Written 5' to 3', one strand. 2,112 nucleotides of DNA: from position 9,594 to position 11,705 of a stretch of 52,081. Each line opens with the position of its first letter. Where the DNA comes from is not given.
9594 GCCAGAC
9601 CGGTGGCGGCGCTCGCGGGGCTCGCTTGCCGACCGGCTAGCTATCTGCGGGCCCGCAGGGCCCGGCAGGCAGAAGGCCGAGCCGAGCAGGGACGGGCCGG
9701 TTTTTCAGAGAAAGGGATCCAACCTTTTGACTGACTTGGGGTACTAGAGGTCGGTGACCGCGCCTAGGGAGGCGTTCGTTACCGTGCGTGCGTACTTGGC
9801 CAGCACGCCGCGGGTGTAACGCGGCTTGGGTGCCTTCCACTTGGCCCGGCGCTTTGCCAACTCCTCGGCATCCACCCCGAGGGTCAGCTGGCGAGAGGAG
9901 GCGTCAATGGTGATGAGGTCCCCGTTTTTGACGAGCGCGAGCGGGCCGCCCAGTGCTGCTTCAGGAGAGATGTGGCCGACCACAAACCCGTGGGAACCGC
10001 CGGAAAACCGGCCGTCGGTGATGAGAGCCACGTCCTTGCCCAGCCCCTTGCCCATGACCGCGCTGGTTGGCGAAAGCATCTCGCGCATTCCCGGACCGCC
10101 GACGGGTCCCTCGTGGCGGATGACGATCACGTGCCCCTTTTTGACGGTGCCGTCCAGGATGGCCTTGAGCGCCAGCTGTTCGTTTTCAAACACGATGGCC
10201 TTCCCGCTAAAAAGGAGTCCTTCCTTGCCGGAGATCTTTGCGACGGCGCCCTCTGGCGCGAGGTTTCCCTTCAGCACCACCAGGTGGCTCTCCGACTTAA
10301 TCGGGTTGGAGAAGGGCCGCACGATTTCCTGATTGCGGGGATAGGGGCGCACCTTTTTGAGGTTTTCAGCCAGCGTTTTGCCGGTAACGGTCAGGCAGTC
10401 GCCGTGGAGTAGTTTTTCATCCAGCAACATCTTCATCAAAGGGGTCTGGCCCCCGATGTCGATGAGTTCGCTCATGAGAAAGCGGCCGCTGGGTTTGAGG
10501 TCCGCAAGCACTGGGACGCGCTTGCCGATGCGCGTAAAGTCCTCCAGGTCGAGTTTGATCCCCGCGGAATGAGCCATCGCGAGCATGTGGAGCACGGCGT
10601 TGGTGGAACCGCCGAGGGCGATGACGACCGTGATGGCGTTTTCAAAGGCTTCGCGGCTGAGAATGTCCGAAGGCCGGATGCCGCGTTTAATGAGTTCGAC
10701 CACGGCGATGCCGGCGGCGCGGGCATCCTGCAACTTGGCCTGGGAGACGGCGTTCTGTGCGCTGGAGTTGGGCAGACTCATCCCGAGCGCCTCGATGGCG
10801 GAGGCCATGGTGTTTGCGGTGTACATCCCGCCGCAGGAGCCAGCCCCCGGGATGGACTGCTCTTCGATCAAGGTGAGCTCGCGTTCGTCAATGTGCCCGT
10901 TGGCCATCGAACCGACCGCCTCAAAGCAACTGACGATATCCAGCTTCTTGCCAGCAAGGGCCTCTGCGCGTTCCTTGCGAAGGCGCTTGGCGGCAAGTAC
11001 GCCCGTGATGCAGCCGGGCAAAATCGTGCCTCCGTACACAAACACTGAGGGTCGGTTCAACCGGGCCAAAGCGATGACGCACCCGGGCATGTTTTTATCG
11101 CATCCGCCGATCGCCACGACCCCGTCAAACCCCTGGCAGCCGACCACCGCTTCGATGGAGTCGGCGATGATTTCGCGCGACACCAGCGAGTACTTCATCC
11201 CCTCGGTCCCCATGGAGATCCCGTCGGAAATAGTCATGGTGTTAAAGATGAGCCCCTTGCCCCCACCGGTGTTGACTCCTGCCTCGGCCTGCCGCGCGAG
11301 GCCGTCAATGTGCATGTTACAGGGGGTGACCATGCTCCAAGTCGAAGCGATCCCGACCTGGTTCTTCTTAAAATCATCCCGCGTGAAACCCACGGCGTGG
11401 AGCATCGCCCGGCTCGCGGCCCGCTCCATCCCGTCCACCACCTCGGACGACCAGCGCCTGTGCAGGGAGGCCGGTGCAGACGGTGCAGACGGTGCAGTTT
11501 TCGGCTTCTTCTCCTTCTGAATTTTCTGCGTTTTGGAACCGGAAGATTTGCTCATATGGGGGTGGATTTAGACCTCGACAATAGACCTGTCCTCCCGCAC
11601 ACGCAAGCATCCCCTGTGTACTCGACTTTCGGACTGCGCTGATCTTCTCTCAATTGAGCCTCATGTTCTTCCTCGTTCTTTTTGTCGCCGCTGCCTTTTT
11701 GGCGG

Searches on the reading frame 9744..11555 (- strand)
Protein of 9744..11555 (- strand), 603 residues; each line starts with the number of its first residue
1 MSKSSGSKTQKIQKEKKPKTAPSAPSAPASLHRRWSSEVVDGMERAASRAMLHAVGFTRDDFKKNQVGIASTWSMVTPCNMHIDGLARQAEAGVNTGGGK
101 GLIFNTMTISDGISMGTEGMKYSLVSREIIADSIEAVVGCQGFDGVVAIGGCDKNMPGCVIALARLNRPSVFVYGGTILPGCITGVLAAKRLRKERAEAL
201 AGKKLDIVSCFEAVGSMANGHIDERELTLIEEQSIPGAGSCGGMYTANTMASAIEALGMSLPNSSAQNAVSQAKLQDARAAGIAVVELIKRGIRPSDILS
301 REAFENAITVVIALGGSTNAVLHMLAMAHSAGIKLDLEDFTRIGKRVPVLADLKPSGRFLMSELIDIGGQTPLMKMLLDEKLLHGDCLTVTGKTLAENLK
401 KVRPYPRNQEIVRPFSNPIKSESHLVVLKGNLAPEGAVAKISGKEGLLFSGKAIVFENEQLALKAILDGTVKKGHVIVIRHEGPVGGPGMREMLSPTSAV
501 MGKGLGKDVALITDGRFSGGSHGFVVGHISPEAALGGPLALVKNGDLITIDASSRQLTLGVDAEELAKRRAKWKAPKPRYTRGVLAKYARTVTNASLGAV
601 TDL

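Call 5: search_protein_families(library=pfam, proteins=[window:9747-11555:-], max_evalue=0.01)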
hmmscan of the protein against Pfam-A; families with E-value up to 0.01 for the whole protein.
window:9747-11555:- (603 aa): 2 families
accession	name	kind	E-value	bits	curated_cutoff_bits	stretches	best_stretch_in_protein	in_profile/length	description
PF00920.27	ILVD_EDD_N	-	2.7e-124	414.9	27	1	64-398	1-316/316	Dihydroxy-acid/6-phosphogluconate dehydratase N-terminal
PF24877.1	ILV_EDD_C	-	8.1e-77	257.4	27.7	1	410-599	1-191/191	Dihydroxy-acid/6-phosphogluconate dehydratase C-terminal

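Call 10: find_encoding_contigs(protein=window:9744-11555:-, flank=10000, max_places=6)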
Protein window:9744-11555:- (603 aa): 3 contigs read that carry it; 3 places shown.
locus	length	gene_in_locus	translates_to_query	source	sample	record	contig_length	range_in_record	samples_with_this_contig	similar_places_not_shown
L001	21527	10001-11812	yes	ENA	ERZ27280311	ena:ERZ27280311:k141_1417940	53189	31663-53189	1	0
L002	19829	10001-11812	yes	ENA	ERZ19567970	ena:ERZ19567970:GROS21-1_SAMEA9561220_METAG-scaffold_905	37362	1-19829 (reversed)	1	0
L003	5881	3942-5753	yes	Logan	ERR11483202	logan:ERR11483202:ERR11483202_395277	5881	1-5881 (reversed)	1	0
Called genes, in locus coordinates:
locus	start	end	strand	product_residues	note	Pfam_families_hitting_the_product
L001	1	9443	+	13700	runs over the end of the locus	?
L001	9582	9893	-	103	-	-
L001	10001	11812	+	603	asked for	PF00920:ILVD_EDD_N, PF24877:ILV_EDD_C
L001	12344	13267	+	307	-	PF01694:Rhomboid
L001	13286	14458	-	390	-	PF00579:tRNA-synt_1b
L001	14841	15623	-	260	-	PF19293:CdaA_N, PF02457:DAC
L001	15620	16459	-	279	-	PF00809:Pterin_bind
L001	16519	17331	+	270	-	PF13489:Methyltransf_23 (weak), PF08241:Methyltransf_11, PF08242:Methyltransf_12, PF13649:Methyltransf_25 (weak), PF13847:Methyltransf_31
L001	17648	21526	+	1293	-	?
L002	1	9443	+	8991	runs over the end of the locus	?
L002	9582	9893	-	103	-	-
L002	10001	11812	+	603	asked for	PF00920:ILVD_EDD_N, PF24877:ILV_EDD_C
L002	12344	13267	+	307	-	PF01694:Rhomboid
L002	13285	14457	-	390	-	PF00579:tRNA-synt_1b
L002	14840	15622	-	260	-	PF19293:CdaA_N, PF02457:DAC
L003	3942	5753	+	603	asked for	PF00920:ILVD_EDD_N, PF24877:ILV_EDD_C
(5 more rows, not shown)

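Call 37: find_related_loci(query=window:9747-11555:-, collection=genome_contigs, flank=10000)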
Query window:9747-11555:- (603 aa) in genome_contigs; peptide patterns used: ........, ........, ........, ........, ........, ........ (x = any residue, [..] = any of these).
600 stretches matched a pattern (row limit reached: there are more); 586 encode a relative of the query (tblastn E <= 1e-3); the best 80 are kept; 80 distinct loci.
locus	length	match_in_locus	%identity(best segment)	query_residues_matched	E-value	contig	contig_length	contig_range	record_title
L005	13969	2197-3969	87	1-603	0e+0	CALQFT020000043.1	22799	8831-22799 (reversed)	MAG: Opitutus sp. GAS368 isolate HRS-HS12-bin-184 genome assembly, contig: HRSG-H12-C2453, whole genome shotgun sequence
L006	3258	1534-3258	83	28-602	0e+0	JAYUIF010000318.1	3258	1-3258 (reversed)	MAG: Spartobacteria bacterium isolate GFS_8635 GFS_8635_317, whole genome shotgun sequence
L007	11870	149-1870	82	29-602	0e+0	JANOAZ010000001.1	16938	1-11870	MAG: Chthoniobacteraceae bacterium isolate VAR_18_metabat_249 VAR_18_k141_3243373, whole genome shotgun sequence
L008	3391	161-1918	75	17-602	0e+0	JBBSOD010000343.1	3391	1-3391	MAG: Chthoniobacterales bacterium isolate LS6_sbin.20 LS6_sbin.20_K_71602_L_3391_cov_10.8868, whole genome shotgun seque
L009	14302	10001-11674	72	28-602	0e+0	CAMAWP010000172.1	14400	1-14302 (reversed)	MAG: Akkermansia muciniphila isolate MaH-09apr19-44 genome assembly, contig: MaH-09apr19-C10429, whole genome shotgun se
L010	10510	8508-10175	73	30-602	0e+0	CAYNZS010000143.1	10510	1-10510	MAG TPA_asm: uncultured Nitrospirales bacterium isolate SRP308112_co1_423 genome assembly, contig: NODE_11857_length_105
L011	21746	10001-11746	71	3-602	0e+0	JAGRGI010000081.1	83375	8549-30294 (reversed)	MAG: Chromatiales bacterium isolate HKST-UBA171 2015-01-06_1_(paired)_contig_85038, whole genome shotgun sequence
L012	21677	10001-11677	73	28-603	0e+0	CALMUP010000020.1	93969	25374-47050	MAG TPA_asm: uncultured Verrucomicrobia bacterium isolate SRR2107179_bin.17_CONCOCT_v1.1_MAG genome assembly, contig: ER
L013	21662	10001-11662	72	32-602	0e+0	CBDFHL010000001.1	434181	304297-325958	MAG: Methyloglobulus sp. isolate 3a41a94e-4880-4ab6-9133-cb57dd0d4b1b genome assembly, contig: contig_1, whole genome sh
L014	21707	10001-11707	71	17-602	0e+0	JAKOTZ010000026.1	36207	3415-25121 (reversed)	MAG: Candidatus Hydrogenedentota bacterium isolate CAAI_maxbin.090 k201_247152, whole genome shotgun sequence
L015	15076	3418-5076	72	33-602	0e+0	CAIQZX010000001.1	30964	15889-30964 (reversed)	MAG: uncultured proteobacterium isolate LJ-3-4m_bin-0427 genome assembly, contig: bin-0427:001/223, whole genome shotgun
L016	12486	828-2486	72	33-602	0e+0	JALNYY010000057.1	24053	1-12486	MAG: Methylobacter sp. isolate SO_2017_GW1 bin 29 NODE_8413_length_24053_cov_2.292820_OW334_2017, whole genome shotgun s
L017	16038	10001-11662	71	33-603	0e+0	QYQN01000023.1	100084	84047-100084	MAG: Methylococcaceae bacterium isolate PowLak16_MAG1 c_000000029351, whole genome shotgun sequence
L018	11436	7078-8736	71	33-602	0e+0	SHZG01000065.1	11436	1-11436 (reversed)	MAG: Methylococcales bacterium isolate Baikal-deep-G143 BACOMB-C27390, whole genome shotgun sequence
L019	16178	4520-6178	71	33-602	0e+0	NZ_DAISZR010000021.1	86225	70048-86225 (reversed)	MAG: Methylobacter sp. isolate CTOTU25010 NODE_21_length_86225_cov_536.091389, whole genome shotgun sequence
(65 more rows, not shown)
